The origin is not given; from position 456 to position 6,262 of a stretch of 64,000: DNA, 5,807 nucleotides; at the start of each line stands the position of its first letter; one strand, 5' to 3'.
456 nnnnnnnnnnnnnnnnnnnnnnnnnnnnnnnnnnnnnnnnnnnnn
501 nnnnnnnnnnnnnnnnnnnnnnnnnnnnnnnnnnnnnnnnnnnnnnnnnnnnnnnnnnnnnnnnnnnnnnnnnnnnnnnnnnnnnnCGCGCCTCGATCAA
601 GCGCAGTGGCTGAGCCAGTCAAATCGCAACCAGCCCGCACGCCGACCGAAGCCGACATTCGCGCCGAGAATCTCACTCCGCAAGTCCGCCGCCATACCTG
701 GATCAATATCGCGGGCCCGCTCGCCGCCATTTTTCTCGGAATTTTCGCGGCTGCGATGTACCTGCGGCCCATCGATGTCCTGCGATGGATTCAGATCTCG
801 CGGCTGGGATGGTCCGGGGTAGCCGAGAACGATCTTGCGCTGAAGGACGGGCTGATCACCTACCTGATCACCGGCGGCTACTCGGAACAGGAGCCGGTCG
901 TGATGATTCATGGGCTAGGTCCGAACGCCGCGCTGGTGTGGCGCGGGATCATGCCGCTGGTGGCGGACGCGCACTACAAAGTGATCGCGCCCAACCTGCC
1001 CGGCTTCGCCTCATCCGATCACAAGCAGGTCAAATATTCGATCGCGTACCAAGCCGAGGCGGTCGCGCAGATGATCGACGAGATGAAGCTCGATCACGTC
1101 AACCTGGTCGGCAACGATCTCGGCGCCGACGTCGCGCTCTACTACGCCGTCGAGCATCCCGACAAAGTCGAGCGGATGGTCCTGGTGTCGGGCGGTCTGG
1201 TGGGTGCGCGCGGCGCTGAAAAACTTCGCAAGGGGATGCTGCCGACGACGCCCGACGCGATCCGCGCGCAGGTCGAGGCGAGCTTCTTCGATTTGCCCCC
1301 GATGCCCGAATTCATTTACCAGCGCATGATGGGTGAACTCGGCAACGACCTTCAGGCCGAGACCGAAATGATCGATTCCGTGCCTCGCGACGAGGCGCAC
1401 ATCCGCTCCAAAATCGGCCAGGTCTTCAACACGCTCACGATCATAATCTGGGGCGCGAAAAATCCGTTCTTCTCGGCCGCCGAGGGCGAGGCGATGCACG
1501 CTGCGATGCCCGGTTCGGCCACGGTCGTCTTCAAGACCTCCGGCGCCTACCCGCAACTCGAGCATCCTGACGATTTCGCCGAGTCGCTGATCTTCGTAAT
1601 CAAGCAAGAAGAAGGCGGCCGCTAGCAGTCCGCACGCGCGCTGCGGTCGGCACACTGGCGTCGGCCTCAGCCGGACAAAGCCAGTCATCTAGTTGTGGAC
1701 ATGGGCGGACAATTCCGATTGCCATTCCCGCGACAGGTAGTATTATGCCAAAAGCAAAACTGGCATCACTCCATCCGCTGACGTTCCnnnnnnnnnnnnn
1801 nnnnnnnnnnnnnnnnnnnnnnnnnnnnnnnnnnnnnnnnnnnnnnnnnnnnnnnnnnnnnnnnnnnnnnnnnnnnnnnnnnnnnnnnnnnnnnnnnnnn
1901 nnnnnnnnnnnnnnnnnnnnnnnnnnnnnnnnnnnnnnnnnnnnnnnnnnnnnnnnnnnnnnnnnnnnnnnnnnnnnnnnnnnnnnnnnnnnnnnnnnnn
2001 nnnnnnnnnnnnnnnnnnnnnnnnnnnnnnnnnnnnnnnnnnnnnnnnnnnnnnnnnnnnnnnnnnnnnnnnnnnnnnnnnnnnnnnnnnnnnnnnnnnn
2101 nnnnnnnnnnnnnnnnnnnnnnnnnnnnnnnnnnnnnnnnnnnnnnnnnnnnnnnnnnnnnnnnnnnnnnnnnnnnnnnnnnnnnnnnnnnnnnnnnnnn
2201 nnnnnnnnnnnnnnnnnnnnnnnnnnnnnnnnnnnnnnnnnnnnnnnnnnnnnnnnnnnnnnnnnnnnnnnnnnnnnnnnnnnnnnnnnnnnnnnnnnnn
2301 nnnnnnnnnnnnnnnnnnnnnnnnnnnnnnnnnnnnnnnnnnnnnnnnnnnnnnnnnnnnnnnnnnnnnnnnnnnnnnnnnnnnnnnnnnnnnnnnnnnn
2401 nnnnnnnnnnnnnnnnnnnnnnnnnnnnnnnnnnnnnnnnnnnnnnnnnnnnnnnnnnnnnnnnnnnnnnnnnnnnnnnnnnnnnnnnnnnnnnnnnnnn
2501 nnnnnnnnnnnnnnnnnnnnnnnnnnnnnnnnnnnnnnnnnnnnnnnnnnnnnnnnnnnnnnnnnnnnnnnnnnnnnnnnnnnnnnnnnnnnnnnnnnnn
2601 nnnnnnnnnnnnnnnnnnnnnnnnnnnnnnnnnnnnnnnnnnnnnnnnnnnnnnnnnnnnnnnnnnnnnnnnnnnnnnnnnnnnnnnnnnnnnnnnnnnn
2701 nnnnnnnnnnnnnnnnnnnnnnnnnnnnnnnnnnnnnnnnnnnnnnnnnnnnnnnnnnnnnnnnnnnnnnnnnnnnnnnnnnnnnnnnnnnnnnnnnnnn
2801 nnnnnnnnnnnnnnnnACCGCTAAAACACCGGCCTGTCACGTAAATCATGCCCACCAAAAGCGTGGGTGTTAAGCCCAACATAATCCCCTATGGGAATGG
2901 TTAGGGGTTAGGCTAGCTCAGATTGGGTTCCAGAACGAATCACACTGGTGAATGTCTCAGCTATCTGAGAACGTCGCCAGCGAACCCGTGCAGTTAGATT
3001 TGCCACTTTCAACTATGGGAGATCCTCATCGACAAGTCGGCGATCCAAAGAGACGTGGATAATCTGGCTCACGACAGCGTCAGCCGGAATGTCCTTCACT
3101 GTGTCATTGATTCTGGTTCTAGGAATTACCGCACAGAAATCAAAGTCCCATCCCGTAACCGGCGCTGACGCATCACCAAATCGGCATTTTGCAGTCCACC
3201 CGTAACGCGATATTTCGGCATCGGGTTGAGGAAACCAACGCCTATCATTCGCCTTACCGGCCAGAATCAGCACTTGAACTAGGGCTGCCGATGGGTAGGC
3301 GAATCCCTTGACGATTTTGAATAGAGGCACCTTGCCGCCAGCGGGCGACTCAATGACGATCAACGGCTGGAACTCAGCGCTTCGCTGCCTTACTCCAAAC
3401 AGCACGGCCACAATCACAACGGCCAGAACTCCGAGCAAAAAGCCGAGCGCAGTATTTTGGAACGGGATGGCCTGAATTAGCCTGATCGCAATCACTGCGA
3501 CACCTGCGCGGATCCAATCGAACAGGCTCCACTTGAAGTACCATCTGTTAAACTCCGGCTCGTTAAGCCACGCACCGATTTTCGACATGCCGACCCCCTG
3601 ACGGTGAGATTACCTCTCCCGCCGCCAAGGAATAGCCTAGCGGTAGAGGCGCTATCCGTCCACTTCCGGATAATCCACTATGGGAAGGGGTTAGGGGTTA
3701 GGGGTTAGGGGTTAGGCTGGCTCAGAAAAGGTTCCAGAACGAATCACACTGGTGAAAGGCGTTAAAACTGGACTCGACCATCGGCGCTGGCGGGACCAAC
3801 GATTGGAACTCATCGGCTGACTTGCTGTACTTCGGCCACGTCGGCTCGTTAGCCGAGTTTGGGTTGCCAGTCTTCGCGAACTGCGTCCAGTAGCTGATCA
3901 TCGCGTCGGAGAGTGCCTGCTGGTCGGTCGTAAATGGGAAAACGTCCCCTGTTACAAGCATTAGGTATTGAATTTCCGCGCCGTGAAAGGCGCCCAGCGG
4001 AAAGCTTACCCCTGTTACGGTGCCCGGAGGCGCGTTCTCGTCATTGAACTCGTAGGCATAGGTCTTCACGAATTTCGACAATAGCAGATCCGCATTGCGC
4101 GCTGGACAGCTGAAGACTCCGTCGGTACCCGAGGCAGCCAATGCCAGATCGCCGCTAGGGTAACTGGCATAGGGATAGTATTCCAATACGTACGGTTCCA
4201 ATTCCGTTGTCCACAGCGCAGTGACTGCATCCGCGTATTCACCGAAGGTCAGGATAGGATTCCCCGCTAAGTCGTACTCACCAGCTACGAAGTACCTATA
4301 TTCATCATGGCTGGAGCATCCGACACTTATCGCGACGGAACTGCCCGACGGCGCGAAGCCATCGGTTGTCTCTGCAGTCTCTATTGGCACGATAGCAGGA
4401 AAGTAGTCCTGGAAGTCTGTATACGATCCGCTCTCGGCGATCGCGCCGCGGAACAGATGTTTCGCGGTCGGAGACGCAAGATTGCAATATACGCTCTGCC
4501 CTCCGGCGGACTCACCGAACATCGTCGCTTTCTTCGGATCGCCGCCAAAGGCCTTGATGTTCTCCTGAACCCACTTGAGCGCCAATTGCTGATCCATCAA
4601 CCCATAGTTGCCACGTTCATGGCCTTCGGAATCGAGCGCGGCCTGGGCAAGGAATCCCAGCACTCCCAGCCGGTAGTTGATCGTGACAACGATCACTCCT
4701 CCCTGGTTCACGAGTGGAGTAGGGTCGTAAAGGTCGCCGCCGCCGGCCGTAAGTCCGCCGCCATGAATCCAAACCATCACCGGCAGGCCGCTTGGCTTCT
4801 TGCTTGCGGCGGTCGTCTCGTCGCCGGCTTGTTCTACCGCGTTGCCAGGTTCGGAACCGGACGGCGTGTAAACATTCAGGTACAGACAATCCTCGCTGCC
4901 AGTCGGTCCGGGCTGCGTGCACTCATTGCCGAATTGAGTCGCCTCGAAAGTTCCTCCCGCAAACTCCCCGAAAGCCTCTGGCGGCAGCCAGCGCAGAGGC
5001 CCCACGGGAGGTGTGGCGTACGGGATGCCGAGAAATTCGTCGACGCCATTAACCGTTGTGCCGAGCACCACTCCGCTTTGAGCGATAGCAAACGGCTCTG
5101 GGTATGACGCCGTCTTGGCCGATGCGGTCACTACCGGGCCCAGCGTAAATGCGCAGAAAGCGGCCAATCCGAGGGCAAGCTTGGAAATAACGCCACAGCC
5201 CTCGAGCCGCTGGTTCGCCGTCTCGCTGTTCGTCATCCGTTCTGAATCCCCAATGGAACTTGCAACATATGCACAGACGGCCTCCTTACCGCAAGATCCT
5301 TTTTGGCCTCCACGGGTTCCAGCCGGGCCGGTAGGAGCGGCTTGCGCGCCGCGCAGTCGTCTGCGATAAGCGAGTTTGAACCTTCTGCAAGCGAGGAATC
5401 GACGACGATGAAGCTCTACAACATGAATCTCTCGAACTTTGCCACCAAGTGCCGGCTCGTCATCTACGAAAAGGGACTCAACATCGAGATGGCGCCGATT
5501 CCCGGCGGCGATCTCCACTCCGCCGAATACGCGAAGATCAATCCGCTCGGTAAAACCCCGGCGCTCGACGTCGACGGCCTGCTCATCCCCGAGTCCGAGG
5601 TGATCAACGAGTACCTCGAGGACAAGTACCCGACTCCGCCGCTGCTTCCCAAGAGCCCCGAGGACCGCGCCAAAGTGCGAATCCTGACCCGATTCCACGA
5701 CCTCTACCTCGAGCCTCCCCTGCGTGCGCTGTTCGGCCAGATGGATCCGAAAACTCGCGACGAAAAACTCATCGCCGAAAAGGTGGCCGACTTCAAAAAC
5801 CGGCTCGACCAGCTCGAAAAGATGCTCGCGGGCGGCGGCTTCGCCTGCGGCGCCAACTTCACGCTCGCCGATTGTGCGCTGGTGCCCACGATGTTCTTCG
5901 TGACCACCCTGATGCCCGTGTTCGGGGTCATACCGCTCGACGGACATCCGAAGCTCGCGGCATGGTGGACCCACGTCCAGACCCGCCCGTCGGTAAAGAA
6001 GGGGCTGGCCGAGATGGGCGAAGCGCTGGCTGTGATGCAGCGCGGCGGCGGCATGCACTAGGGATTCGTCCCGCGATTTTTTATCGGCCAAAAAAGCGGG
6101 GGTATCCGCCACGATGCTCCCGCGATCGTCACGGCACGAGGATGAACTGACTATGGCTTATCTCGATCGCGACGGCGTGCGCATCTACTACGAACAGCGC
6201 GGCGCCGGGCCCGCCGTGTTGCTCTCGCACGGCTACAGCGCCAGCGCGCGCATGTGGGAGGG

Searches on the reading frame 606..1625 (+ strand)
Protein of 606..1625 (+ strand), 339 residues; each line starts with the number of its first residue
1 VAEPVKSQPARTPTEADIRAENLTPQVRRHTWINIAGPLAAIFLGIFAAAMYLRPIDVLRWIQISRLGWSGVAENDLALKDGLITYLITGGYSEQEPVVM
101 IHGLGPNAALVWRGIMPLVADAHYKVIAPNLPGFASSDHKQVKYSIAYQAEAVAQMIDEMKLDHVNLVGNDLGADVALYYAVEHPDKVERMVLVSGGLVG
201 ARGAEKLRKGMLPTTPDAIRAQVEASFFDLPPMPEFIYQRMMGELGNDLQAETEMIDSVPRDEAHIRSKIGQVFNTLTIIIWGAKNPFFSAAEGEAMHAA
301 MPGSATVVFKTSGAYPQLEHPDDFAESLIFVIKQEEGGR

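Call 13: search_protein_families(library=pfam, proteins=[window:606-1625:+])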
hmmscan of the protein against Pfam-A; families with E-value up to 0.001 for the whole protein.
window:606-1625:+ (339 aa): 4 families
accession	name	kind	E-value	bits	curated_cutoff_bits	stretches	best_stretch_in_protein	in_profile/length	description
PF00561.26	Abhydrolase_1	-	1.7e-28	100.3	25.8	1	97-321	2-245/245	alpha/beta hydrolase fold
PF12697.13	Abhydrolase_6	-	3.1e-14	54.6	26.3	1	98-326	1-216/217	Alpha/beta hydrolase family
PF03096.20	Ndr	-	1.8e-08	33.9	23.3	1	82-195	9-131/283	Ndr family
PF12146.15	Hydrolase_4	-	3e-05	23.9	27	1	97-209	6-124/239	Serine aminopeptidase, S33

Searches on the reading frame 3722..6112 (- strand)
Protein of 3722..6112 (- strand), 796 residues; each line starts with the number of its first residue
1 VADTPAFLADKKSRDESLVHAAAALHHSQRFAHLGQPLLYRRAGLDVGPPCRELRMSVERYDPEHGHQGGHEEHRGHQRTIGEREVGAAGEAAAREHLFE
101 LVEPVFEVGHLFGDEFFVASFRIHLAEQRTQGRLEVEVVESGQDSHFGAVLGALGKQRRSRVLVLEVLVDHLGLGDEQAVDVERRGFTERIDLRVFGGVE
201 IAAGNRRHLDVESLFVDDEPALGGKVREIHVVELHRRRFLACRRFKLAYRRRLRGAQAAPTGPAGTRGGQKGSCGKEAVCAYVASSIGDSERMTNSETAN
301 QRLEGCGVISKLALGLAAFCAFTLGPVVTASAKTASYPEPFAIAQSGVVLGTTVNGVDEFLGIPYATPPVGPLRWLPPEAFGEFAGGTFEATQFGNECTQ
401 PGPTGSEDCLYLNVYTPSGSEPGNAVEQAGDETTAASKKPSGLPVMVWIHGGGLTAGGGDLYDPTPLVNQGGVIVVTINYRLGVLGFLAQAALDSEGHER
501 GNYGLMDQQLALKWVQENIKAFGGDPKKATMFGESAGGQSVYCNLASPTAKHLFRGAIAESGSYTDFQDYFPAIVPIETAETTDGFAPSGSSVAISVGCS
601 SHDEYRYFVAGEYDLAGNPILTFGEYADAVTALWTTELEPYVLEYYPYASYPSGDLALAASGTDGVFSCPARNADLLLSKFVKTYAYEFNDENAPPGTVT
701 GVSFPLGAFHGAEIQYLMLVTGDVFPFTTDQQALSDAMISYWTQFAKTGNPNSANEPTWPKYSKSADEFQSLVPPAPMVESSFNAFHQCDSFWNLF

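Call 13: search_protein_families(library=pfam, proteins=[window:3722-6112:-])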
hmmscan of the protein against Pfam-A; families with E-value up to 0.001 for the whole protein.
window:3722-6112:- (796 aa): 4 families
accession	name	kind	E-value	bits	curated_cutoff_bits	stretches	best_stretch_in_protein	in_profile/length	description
PF00135.34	COesterase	-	3.8e-95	320.2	27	2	344-565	7-221/515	Carboxylesterase family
PF07859.19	Abhydrolase_3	-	4.8e-07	30.2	25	0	509-539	53-83/210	alpha/beta hydrolase fold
PF20434.5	BD-FAE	-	7.4e-07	29.3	26.8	1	439-539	9-101/215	BD-FAE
PF00326.27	Peptidase_S9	-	0.00039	20.4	22.6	1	468-564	10-99/213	Prolyl oligopeptidase family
